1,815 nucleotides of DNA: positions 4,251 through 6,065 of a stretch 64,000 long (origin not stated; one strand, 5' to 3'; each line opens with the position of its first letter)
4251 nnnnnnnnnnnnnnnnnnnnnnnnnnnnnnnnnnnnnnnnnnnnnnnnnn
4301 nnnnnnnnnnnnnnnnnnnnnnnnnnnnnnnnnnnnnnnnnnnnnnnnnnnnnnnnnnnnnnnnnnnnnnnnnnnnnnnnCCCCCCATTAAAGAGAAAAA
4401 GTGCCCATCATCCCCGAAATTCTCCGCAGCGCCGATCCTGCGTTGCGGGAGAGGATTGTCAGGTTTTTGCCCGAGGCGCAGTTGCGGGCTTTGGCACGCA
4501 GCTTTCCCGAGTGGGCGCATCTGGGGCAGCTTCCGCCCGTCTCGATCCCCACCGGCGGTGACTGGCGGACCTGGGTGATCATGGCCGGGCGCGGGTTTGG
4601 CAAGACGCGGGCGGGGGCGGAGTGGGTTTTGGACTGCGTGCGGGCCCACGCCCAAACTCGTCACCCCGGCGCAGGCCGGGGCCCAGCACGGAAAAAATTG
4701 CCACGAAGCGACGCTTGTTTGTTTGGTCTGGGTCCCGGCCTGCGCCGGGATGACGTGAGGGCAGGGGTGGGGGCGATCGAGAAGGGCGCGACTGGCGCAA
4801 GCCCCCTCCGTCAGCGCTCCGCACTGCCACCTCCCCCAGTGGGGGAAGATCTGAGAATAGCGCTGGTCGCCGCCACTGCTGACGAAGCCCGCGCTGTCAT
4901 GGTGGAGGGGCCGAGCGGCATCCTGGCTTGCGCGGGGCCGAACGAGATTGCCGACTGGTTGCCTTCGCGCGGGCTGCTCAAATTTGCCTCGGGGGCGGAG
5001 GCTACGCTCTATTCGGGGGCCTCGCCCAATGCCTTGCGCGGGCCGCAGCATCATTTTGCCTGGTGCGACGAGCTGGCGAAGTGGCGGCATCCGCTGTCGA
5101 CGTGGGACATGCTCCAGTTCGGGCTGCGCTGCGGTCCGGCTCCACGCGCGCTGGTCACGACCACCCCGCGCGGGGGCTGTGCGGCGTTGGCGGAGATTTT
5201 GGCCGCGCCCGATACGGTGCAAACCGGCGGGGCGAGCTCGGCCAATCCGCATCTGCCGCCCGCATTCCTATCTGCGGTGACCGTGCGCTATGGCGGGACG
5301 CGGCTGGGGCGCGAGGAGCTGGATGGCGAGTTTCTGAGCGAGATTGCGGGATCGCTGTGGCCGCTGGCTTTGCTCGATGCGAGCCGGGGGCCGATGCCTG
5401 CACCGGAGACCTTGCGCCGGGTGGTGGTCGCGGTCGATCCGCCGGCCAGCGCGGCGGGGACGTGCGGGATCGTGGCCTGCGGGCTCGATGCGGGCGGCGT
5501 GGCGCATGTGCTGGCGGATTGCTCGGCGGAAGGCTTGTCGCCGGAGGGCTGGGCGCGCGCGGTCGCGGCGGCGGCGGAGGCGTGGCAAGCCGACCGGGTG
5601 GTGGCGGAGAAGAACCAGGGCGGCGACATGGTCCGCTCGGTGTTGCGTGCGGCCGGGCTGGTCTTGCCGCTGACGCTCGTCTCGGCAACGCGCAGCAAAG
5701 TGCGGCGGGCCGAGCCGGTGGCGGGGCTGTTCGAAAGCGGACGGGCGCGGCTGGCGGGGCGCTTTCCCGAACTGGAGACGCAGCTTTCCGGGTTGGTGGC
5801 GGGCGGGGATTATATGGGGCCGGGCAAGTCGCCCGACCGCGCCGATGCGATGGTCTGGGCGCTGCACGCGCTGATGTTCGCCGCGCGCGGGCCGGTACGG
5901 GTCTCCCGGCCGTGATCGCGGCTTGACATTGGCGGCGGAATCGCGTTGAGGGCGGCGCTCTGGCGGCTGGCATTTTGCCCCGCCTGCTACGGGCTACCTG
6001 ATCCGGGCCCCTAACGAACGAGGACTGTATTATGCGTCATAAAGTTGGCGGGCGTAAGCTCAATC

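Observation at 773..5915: Orphan GTA-like terminase pair parked between rpoA and rplQ, with no other virion genes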

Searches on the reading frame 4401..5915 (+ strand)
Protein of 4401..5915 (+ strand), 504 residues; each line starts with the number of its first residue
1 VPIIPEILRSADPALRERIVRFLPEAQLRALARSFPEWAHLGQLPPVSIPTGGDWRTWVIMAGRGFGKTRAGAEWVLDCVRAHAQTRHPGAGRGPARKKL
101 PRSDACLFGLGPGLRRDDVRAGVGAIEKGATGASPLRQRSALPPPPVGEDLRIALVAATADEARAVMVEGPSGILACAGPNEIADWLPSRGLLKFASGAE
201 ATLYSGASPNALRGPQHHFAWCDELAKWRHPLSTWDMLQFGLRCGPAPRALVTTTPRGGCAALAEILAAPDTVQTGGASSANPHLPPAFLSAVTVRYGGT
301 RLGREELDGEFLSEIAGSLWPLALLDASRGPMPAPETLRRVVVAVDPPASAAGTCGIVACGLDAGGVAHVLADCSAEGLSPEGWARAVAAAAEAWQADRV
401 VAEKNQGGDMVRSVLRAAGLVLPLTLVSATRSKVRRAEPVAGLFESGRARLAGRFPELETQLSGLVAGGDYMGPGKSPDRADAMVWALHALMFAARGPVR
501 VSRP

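Call 3: search_protein_families(library=pfam, proteins=[window:4401-5915:+], max_evalue=0.01)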
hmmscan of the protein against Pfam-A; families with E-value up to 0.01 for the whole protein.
window:4401-5915:+ (504 aa): 2 families
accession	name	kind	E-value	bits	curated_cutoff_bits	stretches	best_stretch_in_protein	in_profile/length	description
PF17289.8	Terminase_6C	-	5.7e-19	69.1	22.6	1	344-490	2-154/155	Terminase RNaseH-like domain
PF03237.21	Terminase_6N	-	5.6e-15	56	22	1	60-322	2-210/215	Terminase large subunit, T4likevirus-type, N-terminal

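Call 4: search_protein_families(library=phrogs, proteins=[window:4401-5915:+], max_evalue=0.01)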
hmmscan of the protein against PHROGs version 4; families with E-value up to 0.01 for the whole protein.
window:4401-5915:+ (504 aa): 3 families
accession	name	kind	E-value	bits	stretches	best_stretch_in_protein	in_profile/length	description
phrog_2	-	head and packaging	2.2e-19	70.7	1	40-498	275-600/807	terminase large subunit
phrog_38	-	head and packaging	4.9e-19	69.5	1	316-491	524-703/760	terminase large subunit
phrog_979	-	head and packaging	1.1e-18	68.3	1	306-495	401-603/642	terminase large subunit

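Call 5: search_protein_families(library=ncbifam, proteins=[window:4401-5915:+], max_evalue=0.01)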
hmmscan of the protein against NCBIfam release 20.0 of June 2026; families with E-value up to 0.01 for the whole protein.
window:4401-5915:+ (504 aa): 1 family
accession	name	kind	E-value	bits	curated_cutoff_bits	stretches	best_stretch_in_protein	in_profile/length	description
NF033889.1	termin_lrg_T7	equivalog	0.0011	17.8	150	1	338-417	332-410/500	phage terminase large subunit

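Call 26: find_homologous_proteins(query=window:4401-5915:+, region=150-504, max_evalue=1e-40)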
Query window:4401-5915:+, residues 150-504 (355 aa): 7954 proteins with E <= 1e-40 among 8000 candidates; the best 120 are listed.
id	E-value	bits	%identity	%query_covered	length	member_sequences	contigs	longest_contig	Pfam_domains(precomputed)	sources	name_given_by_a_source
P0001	6.6e-229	777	100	100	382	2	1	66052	PF17289.9,PF03237.22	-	-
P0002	4.5e-212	722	93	100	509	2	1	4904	PF17289.9,PF03237.22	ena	-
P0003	1.8e-207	707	91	100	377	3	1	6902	PF17289.9,PF03237.22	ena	-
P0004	4.0e-207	706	91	100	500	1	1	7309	PF17289.9,PF03237.22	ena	-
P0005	2.8e-204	696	90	100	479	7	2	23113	PF17289.9,PF03237.22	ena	-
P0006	2.1e-198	677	88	99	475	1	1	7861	PF17289.9,PF03237.22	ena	-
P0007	3.8e-198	676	88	99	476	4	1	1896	PF17289.9,PF03237.22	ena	-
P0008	1.7e-197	674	88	99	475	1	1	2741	PF17289.9,PF03237.22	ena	-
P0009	1.8e-196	671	88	99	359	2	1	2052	PF17289.9,PF03237.22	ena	-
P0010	6.6e-193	659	86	99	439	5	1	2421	PF17289.9,PF03237.22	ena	-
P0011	5.2e-185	633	82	99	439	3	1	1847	PF17289.9,PF03237.22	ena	-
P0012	1.2e-184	632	83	99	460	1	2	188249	PF17289.9,PF03237.22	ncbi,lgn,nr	ncbi:MAG TPA: terminase family protein [Novosphingobium sp.]|nr:terminase family protein [Novosphing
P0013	3.0e-180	617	81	99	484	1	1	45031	PF17289.9,PF03237.22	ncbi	-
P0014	1.5e-179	615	82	99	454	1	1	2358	PF17289.9,PF03237.22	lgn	-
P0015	6.1e-178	610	80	100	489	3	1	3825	PF17289.9,PF03237.22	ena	-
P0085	6.0e-142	491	69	99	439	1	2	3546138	PF17289.9,PF03237.22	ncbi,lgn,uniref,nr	ncbi:MAG: terminase family protein [Candidatus Andeanibacterium colombiense]|uniref:Terminase family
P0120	1.3e-132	460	66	99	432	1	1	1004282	PF17289.9,PF03237.22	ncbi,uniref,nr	ncbi:terminase family protein [Sphingomonas psychrotolerans]|uniref:Terminase family protein n=1 Tax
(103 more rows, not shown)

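Call 27: search_dna_similar(query=window:4401-5915:+, collection=phages, mode=protein, max_rows=25)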
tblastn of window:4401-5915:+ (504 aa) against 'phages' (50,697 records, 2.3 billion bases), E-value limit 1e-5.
Records with a match: 203; places in all: 206; records where one place covers at least 80% of the query: 9.
Best place of each record, by identity: <60% 203.
By first word of the organism name: Vibrio 61; Microbacterium 50; Arthrobacter 18; Gordonia 13; Caulobacter 6; Escherichia 6; Streptomyces 5; Salinibacter 5; Pseudomonas 5; Bacteriophage 4; and 18 more.
By host as written in the record: - 63; Microbacterium foliorum NRRL B-24224 31; Microbacterium foliorum NRRL B-24224 SEA 12; Gordonia terrae 3612 10; Arthrobacter globiformis B-2979 8; Microbacterium paraoxydans NRRL B-14843 5; Escherichia coli K-12 5; Arthrobacter sp. ATCC 21022 4; and 43 more.
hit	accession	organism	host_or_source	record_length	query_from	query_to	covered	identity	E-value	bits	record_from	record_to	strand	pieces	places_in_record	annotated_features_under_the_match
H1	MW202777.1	Caudoviricetes sp.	Manatee Spring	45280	17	491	82%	43.5%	7e-61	288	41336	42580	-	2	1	large terminase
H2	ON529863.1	Brevundimonas phage vB_BpoS-Polewnik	Brevundimonas pondensis LVF1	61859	14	493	83%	42.3%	6e-65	293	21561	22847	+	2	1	terminase large subunit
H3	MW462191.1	Bacteriophage sp.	freshwater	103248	23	493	93%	37.1%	1e-64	233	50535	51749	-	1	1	terminase protein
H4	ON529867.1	Brevundimonas phage vB_BpoS-Strzyga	Brevundimonas pondensis LVF1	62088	14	493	83%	41.9%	2e-63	288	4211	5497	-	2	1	terminase large subunit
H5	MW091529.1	Bacteriophage sp. 103231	sewage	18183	122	503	76%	44.7%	2e-67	241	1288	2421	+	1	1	DNA-packaging protein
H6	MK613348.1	Roseobacter phage CRP-6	Rhodobacteraceae bacterium FZCC0042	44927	1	491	90%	36.3%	6e-51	249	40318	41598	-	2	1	terminase large subunit | hypothetical protein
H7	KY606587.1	Dinoroseobacter phage vB_DshS-R5C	Dinoroseobacter shibae DFL12T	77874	12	499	97%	32.9%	1e-49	189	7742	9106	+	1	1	large packaging protein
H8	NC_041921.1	Dinoroseobacter phage vB_DshS-R5C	Dinoroseobacter shibae DFL12T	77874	12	499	97%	32.9%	1e-49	189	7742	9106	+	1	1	terminase large subunit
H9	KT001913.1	Caulobacter phage Sansa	Caulobacter crescentus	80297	16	491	94%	32.7%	4e-40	160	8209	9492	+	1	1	terminase large subunit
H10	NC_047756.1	Caulobacter phage Sansa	Caulobacter crescentus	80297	16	491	94%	32.7%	4e-40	160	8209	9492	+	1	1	terminase large subunit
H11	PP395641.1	Microcystis phage Mae-JY09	Microcystis aeruginosa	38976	152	493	68%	43.8%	2e-54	202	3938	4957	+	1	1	terminase large subunit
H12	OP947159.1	Desulfofustis phage LS06-2018-MD02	-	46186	152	491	67%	43.8%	8e-64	230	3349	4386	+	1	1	terminase large subunit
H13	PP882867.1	Dinoroseobacter phage vB_DshS_R26L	Dinoroseobacter shibae DFL12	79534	152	503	70%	38.5%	2e-50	191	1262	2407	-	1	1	large packaging protein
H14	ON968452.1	Pseudanabaena phage Pan1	Pseudanabaena sp.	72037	155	503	69%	38.0%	5e-48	184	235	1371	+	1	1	terminase large subunit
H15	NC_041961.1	Arthrobacter phage Tank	Arthrobacter sp. ATCC 21022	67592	152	504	70%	36.8%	3e-43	170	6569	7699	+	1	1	15: terminase large subunit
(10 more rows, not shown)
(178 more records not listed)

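Call 28: find_encoding_contigs(protein=P0012, flank=10000, max_places=2)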
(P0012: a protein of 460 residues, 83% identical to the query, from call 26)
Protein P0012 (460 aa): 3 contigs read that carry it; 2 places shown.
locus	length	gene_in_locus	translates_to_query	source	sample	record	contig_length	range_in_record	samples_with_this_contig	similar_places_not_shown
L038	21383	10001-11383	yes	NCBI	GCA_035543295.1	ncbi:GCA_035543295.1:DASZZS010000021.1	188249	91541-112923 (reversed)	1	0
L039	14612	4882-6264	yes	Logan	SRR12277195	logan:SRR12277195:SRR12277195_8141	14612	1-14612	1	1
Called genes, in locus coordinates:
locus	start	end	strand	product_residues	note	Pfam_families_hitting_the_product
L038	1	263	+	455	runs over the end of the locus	PF00344:SecY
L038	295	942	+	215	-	PF00406:ADK, PF13207:AAA_17, PF13238:AAA_18 (weak), PF13671:AAA_33 (weak), PF05191:ADK_lid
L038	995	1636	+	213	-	-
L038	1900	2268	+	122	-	PF00416:Ribosomal_S13, PF22525:H2TH_5 (weak)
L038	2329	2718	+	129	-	PF00411:Ribosomal_S11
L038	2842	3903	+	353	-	PF01193:RNA_pol_L, PF01000:RNA_pol_A_bac, PF03118:RNA_pol_A_CTD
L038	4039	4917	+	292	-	-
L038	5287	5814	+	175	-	-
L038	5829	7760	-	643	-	PF02463:SMC_N (faint), PF13175:AAA_15 (weak), PF13304:AAA_21 (weak), PF14491:DUF4435 (weak)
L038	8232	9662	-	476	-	PF14356:DUF4403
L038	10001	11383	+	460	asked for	PF03237:Terminase_6N, PF17289:Terminase_6C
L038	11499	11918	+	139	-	PF01196:Ribosomal_L17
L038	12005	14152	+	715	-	PF02897:Peptidase_S9_N, PF00326:Peptidase_S9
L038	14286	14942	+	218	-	-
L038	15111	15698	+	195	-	-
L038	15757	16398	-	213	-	PF03458:Gly_transporter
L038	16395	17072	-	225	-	PF03929:PepSY_TM, PF03413:PepSY (faint)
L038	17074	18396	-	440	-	PF01425:Amidase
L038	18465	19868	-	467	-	PF00890:FAD_binding_2 (weak), PF01134:GIDA (weak), PF01494:FAD_binding_3 (faint), PF07992:Pyr_redox_2, PF12831:FAD_oxidored, PF13450:NAD_binding_8 (weak), PF00070:Pyr_redox, PF02852:Pyr_redox_dim, +2 more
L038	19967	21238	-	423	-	PF00364:Biotin_lipoyl, PF02817:E3_binding, PF00198:2-oxoacid_dh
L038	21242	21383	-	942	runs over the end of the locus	PF00676:E1_dh, PF02779:Transket_pyr, PF16870:OxoGdeHyase_C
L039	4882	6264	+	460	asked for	PF03237:Terminase_6N, PF17289:Terminase_6C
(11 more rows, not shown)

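Call 29: find_encoding_contigs(protein=P0085, flank=10000, max_places=2)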
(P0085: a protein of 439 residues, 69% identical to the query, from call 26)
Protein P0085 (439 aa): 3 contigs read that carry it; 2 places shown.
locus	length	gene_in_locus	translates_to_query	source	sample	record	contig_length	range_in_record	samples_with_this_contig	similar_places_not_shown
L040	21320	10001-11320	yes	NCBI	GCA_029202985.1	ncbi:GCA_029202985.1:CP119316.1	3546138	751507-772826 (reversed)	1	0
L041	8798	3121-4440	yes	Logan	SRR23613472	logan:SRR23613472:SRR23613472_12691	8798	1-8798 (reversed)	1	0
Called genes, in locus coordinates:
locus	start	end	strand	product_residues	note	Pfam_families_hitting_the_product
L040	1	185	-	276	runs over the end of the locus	PF04378:RsmJ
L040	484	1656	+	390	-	PF01757:Acyl_transf_3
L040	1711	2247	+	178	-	PF00828:Ribosomal_L27A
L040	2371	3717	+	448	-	PF00344:SecY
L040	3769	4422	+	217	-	PF00406:ADK, PF13207:AAA_17, PF13238:AAA_18 (weak), PF13671:AAA_33, PF05191:ADK_lid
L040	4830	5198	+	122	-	PF00416:Ribosomal_S13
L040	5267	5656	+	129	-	PF00411:Ribosomal_S11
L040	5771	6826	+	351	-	PF01193:RNA_pol_L, PF01000:RNA_pol_A_bac, PF03118:RNA_pol_A_CTD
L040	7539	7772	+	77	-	-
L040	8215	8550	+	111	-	PF09722:Xre_MbcA_ParS_C (weak)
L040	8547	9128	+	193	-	PF08808:RES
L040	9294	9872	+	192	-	-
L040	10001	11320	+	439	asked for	PF03237:Terminase_6N, PF17289:Terminase_6C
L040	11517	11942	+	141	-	PF01196:Ribosomal_L17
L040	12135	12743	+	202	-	-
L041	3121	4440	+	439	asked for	PF03237:Terminase_6N, PF17289:Terminase_6C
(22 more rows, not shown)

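Call 30: find_encoding_contigs(protein=P0120, flank=10000, max_places=2)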
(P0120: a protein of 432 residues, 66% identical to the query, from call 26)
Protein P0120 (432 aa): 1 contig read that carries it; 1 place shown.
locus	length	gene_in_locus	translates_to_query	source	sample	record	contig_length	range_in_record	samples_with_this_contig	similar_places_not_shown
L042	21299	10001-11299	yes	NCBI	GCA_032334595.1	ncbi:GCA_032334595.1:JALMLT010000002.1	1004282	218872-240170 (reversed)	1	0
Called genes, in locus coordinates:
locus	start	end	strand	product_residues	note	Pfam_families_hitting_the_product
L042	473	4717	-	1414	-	-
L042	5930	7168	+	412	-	PF05547:Peptidase_M6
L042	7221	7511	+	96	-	-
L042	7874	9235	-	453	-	PF00515:TPR_1 (faint), PF07719:TPR_2 (faint), PF13181:TPR_8 (faint), PF13371:TPR_9, PF14559:TPR_19 (weak), PF06325:PrmA, PF13649:Methyltransf_25 (weak), PF22528:PRMT_C (weak), +5 more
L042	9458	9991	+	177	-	-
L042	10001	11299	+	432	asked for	PF03237:Terminase_6N, PF17289:Terminase_6C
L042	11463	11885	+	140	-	PF01196:Ribosomal_L17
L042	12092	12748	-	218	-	-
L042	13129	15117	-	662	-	PF13229:Beta_helix (faint), PF05048:NosD (faint)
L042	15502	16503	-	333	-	-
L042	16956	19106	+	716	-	PF02897:Peptidase_S9_N, PF00326:Peptidase_S9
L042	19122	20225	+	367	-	PF05118:Asp_Arg_Hydrox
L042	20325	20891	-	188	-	-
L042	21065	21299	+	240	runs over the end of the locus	-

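Call 37: get_annotated_region(hit=H2, flank=300)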
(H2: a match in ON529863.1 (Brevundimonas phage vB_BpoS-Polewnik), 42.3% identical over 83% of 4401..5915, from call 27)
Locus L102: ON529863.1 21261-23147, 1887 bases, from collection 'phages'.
description: Brevundimonas phage vB_BpoS-Polewnik, complete genome.
organism: Brevundimonas phage vB_BpoS-Polewnik (NCBI taxid 2948606)
taxonomy: Viruses; Duplodnaviria; Heunggongvirae; Uroviricota; Caudoviricetes
host: Brevundimonas pondensis LVF1; source: sewage; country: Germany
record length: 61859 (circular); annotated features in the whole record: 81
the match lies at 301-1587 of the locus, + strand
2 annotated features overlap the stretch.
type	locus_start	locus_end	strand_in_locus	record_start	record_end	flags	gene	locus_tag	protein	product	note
CDS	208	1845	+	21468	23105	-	-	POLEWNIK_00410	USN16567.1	terminase large subunit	-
CDS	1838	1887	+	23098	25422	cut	-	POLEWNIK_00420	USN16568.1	putative portal protein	-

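Call 38: get_annotated_region(hit=H1, flank=300)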
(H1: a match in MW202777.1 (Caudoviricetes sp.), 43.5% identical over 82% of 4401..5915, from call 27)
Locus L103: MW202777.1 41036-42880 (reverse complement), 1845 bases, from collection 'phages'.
description: Siphoviridae sp. isolate ctuI7215, complete genome.
organism: Caudoviricetes sp. (NCBI taxid 2832643)
taxonomy: Viruses; Duplodnaviria; Heunggongvirae; Uroviricota; Caudoviricetes
host: -; source: Manatee Spring; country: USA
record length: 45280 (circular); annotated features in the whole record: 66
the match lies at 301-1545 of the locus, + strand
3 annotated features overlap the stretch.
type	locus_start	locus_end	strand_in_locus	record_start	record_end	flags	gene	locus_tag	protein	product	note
CDS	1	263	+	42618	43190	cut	-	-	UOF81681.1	putative small terminase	-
CDS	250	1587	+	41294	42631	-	-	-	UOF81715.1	large terminase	-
CDS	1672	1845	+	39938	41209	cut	-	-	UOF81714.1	portal protein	-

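Call 39: get_annotated_region(hit=H7, flank=300)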
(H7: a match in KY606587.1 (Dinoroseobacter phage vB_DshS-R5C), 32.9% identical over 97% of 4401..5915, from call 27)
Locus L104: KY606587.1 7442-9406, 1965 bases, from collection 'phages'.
description: Dinoroseobacter phage vB_DshS-R5C, complete genome.
organism: Dinoroseobacter phage vB_DshS-R5C (NCBI taxid 1965368)
taxonomy: Viruses; Duplodnaviria; Heunggongvirae; Uroviricota; Caudoviricetes; Nanhaivirus; Nanhaivirus D5C
host: Dinoroseobacter shibae DFL12T; source: South China Sea; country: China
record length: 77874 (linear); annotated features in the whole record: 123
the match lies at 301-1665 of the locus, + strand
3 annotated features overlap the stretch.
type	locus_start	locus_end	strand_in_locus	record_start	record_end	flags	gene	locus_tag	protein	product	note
CDS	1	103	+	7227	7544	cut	-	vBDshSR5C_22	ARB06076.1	hypothetical protein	-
CDS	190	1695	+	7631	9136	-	-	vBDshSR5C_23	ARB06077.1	large packaging protein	-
CDS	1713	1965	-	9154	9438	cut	-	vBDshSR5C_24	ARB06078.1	hypothetical protein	-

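Call 40: get_annotated_region(hit=H9, flank=300)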
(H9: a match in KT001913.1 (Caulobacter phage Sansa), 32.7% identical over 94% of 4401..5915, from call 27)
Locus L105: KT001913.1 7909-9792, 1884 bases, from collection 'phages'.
description: Caulobacter phage Sansa, complete genome.
organism: Caulobacter phage Sansa (NCBI taxid 1675600)
taxonomy: Viruses; Duplodnaviria; Heunggongvirae; Uroviricota; Caudoviricetes; Sansavirus; Caulobacter virus Sansa
host: Caulobacter crescentus; source: -; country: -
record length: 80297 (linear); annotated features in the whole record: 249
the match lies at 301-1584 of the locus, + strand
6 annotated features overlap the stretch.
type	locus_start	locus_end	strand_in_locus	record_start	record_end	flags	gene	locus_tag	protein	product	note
CDS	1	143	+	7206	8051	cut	-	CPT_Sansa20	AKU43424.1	terminase small subunit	-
regulatory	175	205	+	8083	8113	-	-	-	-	terminator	-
regulatory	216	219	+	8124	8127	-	-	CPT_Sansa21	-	ribosome_binding_site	-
CDS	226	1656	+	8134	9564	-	-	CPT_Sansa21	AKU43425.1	terminase large subunit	-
regulatory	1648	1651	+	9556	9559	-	-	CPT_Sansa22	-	ribosome_binding_site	-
CDS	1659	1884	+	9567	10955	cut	-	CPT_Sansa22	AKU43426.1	portal protein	-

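Call 41: get_annotated_region(hit=H12, flank=500)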
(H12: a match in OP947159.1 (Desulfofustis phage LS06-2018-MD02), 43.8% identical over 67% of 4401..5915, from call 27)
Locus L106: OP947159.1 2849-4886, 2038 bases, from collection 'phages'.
description: Desulfofustis phage LS06-2018-MD02, complete genome.
organism: Desulfofustis phage LS06-2018-MD02 (NCBI taxid 3003835)
taxonomy: Viruses; Duplodnaviria; Heunggongvirae; Uroviricota; Caudoviricetes
host: -; source: -; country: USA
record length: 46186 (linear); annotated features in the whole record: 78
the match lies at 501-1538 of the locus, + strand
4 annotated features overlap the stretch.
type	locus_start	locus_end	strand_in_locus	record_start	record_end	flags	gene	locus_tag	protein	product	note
CDS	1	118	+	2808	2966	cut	-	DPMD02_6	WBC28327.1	hypothetical protein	-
CDS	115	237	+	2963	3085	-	-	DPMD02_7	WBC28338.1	hypothetical protein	-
CDS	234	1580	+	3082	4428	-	-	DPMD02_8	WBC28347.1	terminase large subunit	-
CDS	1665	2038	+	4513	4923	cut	-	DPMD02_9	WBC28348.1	tail protein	-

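Call 42: get_annotated_region(hit=H15, flank=500)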
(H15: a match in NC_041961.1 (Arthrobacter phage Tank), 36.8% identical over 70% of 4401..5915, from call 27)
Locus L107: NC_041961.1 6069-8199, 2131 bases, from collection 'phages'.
description: Arthrobacter phage Tank, complete genome.
organism: Arthrobacter phage Tank (NCBI taxid 1772319)
taxonomy: Viruses; Duplodnaviria; Heunggongvirae; Uroviricota; Caudoviricetes; Tankvirus; Tankvirus tank
host: Arthrobacter sp. ATCC 21022; source: soil; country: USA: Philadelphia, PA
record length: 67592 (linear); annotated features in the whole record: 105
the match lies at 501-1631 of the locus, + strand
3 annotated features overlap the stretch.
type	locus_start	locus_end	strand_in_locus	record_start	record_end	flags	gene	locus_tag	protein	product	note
CDS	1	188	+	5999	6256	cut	14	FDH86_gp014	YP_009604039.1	hypothetical protein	-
CDS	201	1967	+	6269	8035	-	15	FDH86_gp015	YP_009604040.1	terminase large subunit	-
CDS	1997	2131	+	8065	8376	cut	16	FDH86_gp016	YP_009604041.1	hypothetical protein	-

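Call 83: search_protein_families(library=padloc, proteins=[L038:4039-4917:+, L038:5829-7760:-, L038:8232-9662:-, window:4401-5915:+], max_evalue=0.001)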
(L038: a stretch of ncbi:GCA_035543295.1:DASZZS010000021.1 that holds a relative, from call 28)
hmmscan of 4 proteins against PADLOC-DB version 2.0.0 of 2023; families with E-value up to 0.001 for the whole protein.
L038:4039-4917:+ (292 aa): 0 families

L038:5829-7760:- (643 aa): 92 families (the best 25 are shown)
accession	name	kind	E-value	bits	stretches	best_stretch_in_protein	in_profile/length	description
PDLC02981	AriAB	-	7e-34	115.5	2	260-495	298-540/694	-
PDLC02982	AriAB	-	7.5e-22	75.7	2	417-491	356-428/570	-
PDLC00271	PtuA1|PtuA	-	1.8e-19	68.6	2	194-363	182-351/421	AAA ATPase domain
PDLC00293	PtuA1|PtuA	-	4.5e-18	63.5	2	1-57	1-57/527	AAA ATPase domain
PDLC00295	PtuA1|PtuA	-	7.4e-17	59.6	1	227-391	215-388/451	AAA ATPase domain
PDLC02980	AriA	-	4.6e-16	57.6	1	245-335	200-303/304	-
PDLC02979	AriA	-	1.9e-15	55.5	2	251-335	280-373/373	-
PDLC00289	PtuA1|PtuA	-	2e-15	54.8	2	250-351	205-308/404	AAA ATPase domain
PDLC00274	PtuA1|PtuA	-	6.1e-15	53.4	2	258-331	272-345/438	AAA ATPase domain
PDLC00290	PtuA1|PtuA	-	1.3e-14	52.4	2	1-48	1-46/414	AAA ATPase domain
PDLC04135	mad3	-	2.8e-13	48.2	2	261-355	253-348/374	mads_3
PDLC00284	PtuA1|PtuA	-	6.2e-13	46.4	2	1-48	60-106/545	AAA ATPase domain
PDLC04180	HEC-01A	-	1.2e-12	45.7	2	1-45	1-42/382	-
PDLC02914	ATPase-Toprim_I-B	-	3.8e-12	44.1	2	248-356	162-269/443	-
PDLC02915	ATPase-Toprim_I-B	-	7.4e-12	42.8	2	1-46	1-43/623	-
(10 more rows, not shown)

L038:8232-9662:- (476 aa): 0 families

window:4401-5915:+ (504 aa): 0 families

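Call 84: search_protein_families(library=pfam, proteins=[L038:4039-4917:+], max_evalue=0.001)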
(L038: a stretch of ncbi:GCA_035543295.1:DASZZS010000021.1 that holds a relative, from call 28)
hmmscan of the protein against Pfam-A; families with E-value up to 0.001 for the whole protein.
L038:4039-4917:+ (292 aa): 0 families
